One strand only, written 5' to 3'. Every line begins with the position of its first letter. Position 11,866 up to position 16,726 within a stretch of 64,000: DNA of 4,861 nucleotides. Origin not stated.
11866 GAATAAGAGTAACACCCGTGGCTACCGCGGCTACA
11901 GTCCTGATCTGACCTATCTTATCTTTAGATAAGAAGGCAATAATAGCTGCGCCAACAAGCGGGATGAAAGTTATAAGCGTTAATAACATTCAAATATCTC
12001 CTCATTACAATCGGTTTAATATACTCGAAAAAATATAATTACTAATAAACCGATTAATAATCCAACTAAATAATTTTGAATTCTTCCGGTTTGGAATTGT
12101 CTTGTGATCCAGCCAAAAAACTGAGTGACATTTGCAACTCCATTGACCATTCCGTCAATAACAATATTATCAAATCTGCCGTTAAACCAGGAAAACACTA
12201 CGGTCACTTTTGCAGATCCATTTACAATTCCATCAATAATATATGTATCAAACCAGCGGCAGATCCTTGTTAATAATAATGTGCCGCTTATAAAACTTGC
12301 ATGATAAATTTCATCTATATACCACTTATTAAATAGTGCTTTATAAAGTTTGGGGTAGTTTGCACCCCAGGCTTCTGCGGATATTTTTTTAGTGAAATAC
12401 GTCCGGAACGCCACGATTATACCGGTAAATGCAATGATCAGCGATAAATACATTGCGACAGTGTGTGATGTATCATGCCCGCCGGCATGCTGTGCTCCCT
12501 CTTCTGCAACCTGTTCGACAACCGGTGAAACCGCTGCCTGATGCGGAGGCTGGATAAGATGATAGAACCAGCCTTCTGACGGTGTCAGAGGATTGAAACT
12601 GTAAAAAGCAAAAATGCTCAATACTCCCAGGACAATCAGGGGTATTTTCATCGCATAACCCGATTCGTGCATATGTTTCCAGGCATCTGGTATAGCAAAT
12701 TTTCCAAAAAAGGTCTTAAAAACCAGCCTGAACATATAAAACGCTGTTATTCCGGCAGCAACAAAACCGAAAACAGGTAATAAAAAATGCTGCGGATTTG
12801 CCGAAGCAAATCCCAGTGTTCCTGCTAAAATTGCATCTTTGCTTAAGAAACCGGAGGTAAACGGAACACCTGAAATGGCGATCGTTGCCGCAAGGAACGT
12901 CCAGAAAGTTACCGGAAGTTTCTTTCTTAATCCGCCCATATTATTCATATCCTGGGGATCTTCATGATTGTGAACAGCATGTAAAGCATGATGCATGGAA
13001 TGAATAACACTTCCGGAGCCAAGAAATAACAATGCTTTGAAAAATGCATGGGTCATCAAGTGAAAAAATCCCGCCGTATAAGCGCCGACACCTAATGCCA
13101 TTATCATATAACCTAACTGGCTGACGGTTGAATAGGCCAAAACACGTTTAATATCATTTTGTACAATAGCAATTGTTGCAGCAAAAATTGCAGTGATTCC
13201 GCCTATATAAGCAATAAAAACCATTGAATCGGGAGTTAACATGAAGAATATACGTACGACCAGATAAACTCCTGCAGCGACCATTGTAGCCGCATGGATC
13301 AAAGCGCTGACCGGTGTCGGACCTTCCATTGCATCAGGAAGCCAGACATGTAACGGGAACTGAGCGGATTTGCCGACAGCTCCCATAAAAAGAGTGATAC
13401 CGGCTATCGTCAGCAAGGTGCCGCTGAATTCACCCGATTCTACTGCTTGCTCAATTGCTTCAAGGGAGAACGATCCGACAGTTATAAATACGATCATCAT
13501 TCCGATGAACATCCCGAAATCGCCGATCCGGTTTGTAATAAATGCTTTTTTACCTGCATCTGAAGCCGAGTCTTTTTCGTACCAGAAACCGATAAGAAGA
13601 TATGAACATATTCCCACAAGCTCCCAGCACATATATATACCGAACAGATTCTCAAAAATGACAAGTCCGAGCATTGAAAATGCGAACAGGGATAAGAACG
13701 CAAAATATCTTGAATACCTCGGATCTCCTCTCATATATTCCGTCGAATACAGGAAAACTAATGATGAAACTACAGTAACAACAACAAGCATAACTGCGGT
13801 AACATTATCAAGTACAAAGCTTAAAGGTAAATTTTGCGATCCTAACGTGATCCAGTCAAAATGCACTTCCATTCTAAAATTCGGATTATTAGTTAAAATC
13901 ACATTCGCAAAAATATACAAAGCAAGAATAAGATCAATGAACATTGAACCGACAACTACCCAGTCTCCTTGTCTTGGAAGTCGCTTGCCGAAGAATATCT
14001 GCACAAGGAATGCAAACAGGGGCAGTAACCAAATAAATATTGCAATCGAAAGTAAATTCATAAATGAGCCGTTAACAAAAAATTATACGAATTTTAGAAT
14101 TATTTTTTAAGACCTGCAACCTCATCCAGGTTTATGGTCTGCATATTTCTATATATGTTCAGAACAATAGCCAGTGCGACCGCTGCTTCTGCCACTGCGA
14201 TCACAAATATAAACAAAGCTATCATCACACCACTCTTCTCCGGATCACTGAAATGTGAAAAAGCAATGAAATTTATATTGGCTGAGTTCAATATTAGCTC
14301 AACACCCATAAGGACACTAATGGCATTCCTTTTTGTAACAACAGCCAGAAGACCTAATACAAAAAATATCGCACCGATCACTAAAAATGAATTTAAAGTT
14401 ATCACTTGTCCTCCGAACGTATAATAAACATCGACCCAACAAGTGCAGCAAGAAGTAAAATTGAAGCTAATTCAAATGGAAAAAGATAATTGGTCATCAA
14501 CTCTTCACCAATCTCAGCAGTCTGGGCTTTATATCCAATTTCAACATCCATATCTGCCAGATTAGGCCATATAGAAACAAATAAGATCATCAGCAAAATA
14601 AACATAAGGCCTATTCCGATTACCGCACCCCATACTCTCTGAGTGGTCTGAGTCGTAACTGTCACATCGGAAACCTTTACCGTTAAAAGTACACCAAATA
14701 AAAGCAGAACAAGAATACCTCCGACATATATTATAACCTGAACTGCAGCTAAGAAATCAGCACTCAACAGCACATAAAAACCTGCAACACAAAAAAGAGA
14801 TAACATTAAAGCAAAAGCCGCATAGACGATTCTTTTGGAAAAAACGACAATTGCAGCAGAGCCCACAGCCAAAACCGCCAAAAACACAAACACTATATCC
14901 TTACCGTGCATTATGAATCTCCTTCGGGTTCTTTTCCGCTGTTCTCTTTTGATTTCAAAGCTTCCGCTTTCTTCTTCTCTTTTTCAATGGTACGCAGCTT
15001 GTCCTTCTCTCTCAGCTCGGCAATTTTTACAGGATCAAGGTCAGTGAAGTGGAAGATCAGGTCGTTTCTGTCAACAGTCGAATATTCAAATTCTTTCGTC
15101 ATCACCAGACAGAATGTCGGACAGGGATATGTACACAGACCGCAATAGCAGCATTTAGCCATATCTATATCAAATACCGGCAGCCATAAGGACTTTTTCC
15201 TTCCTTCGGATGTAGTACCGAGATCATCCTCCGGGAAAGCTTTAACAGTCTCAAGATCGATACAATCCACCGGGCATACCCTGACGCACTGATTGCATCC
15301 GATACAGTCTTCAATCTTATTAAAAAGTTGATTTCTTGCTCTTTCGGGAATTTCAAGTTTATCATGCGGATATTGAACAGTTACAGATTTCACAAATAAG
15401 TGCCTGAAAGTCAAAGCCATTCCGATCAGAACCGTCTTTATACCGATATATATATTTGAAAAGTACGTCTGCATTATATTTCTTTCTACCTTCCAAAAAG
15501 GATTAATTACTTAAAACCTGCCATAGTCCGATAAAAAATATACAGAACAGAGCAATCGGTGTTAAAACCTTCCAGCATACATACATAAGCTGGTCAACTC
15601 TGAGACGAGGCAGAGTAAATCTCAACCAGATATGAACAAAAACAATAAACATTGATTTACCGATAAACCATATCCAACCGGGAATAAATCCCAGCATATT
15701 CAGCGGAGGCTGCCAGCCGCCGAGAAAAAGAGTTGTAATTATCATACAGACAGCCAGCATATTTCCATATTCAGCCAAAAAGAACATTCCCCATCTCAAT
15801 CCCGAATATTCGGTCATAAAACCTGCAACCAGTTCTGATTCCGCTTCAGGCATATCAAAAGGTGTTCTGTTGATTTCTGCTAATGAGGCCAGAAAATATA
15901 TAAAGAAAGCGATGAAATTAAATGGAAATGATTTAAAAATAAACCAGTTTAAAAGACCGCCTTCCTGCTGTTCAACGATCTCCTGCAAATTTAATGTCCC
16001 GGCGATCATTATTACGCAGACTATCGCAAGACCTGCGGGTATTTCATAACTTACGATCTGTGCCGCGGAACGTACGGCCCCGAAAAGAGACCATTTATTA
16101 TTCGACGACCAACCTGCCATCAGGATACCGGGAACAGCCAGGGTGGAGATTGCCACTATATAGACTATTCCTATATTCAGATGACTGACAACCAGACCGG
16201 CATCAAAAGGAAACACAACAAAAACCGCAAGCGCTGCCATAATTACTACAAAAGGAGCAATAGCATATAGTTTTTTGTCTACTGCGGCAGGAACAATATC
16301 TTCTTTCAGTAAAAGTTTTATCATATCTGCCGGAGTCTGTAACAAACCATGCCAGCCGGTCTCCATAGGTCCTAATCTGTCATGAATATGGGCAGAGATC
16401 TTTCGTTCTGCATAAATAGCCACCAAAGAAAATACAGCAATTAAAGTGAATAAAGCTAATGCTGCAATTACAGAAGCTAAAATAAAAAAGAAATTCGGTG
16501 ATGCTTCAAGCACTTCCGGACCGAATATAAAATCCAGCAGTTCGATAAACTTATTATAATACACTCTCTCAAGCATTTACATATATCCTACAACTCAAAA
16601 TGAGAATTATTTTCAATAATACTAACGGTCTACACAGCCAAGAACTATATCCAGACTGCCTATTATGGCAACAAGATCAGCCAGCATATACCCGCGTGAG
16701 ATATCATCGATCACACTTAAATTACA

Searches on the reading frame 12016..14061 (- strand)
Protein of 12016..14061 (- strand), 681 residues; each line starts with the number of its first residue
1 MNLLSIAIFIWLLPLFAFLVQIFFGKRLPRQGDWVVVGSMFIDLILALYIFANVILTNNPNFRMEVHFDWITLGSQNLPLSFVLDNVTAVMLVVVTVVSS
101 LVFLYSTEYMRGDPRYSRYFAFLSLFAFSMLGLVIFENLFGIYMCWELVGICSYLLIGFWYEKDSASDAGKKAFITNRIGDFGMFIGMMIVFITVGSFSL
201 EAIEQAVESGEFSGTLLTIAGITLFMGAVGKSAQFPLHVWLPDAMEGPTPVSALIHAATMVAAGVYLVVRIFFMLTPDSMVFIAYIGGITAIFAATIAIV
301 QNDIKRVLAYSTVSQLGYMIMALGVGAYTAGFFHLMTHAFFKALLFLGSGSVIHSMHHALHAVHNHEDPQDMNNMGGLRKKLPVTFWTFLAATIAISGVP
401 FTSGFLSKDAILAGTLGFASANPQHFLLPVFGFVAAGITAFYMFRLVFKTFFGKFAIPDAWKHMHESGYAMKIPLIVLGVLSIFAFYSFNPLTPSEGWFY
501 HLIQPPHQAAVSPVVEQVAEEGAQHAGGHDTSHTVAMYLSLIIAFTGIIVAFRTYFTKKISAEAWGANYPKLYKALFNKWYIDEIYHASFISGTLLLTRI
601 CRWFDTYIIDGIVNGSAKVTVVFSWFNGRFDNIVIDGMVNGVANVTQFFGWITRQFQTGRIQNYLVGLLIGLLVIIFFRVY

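Call 69: search_protein_families(library=pfam, proteins=[window:12016-14061:-], max_evalue=0.00001)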
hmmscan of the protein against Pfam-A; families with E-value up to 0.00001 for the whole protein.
window:12016-14061:- (681 aa): 2 families
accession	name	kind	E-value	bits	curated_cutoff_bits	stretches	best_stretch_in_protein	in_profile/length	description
PF00361.26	Proton_antipo_M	-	2e-83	280.5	21.5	1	138-417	3-277/294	NADH:quinone oxidoreductase/Mrp antiporter, TM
PF00662.26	Proton_antipo_N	-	3.8e-19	68.8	24.5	1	70-120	1-51/51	NADH-Ubiquinone oxidoreductase (complex I), chain 5 N-terminus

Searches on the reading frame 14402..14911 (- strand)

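Call 69: search_protein_families(library=pfam, proteins=[window:14402-14911:-], max_evalue=0.00001)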
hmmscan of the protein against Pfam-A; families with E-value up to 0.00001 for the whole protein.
window:14402-14911:- (169 aa): 1 family
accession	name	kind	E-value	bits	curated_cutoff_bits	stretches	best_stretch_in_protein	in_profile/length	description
PF00499.25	Oxidored_q3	-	6.8e-37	126.9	33.2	1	18-163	1-146/146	NADH-ubiquinone/plastoquinone oxidoreductase chain 6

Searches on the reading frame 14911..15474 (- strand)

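Call 69: search_protein_families(library=pfam, proteins=[window:14911-15474:-], max_evalue=0.00001)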
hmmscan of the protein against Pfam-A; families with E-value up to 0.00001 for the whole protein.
window:14911-15474:- (187 aa): 6 families
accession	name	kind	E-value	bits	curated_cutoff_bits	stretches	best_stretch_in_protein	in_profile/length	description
PF14697.11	Fer4_21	-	7.1e-09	36.1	35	1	53-74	37-59/59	4Fe-4S dicluster domain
PF12838.12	Fer4_7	-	1.8e-08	35.1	27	1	57-120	2-50/52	4Fe-4S dicluster domain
PF00037.32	Fer4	-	9.6e-08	32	21.1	0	55-72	6-23/24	4Fe-4S binding domain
PF13187.11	Fer4_9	-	1.9e-07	31.4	27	0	44-72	24-52/52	4Fe-4S dicluster domain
PF13237.11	Fer4_10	-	2.4e-07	31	25.5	0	55-76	7-22/53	4Fe-4S dicluster domain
PF13534.11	Fer4_17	-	4.5e-07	30.8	22.2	0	44-70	35-59/61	4Fe-4S dicluster domain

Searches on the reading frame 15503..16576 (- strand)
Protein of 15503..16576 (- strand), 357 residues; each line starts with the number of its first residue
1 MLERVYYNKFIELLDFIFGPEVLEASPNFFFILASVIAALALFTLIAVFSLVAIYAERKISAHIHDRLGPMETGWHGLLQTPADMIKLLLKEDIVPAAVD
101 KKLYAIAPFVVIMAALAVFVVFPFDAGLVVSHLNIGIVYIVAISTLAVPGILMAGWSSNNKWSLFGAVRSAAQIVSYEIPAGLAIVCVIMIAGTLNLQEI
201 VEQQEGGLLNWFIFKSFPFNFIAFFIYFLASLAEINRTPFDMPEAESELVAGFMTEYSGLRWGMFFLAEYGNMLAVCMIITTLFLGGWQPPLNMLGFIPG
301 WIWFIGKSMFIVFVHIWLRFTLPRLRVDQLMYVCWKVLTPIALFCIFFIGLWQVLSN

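Call 69: search_protein_families(library=pfam, proteins=[window:15503-16576:-], max_evalue=0.00001)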
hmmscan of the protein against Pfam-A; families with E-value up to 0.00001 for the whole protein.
window:15503-16576:- (357 aa): 1 family
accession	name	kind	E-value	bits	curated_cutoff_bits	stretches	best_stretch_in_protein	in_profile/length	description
PF00146.26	NADHdh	-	3.7e-117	391.4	27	1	39-349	3-297/298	NADH dehydrogenase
